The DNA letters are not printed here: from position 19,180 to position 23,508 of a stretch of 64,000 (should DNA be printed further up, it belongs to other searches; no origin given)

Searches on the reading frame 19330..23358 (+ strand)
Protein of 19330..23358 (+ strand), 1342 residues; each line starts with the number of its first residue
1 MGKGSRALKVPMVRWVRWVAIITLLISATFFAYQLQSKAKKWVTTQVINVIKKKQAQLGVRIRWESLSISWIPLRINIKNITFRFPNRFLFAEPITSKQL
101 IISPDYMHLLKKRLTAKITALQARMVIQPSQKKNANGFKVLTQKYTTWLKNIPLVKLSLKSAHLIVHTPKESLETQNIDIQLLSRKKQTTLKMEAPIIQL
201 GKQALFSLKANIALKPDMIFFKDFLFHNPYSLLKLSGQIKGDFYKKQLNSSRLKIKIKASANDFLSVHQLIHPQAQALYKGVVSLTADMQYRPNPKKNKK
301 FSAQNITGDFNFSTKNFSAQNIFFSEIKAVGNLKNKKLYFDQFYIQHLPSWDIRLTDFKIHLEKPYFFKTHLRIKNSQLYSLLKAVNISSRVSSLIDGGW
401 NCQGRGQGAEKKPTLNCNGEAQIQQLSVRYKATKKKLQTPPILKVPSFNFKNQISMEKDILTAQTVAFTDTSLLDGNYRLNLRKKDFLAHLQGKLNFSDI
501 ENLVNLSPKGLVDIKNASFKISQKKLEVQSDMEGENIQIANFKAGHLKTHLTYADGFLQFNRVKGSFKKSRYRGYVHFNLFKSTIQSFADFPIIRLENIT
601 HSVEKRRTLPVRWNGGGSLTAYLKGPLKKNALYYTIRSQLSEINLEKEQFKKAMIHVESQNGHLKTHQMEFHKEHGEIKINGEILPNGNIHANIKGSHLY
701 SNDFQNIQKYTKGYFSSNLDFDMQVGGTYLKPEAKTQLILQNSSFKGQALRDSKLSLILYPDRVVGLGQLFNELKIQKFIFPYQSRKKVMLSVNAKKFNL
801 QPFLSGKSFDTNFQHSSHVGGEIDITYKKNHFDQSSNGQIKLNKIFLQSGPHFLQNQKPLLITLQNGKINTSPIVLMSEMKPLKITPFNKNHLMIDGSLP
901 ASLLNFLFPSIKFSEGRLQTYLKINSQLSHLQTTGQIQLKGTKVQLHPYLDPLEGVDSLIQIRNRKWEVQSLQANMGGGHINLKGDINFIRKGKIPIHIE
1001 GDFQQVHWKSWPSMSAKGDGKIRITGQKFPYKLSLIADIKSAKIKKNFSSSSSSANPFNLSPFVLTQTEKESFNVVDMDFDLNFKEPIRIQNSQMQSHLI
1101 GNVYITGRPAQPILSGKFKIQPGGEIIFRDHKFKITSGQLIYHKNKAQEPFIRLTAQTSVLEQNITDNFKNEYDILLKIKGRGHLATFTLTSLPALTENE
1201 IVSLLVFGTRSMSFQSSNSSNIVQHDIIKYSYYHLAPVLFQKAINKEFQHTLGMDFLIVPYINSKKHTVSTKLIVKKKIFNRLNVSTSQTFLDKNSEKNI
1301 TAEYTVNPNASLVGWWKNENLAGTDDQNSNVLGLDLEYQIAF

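Call 16: search_protein_families(library=pfam, proteins=[window:19330-23358:+], max_evalue=0.01)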
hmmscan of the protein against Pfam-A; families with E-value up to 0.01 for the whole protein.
window:19330-23358:+ (1342 aa): 1 family
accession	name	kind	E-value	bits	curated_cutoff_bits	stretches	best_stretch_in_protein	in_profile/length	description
PF04357.19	TamB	-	1.4e-34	120.4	22.4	1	971-1342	2-381/381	TamB, inner membrane protein subunit of TAM complex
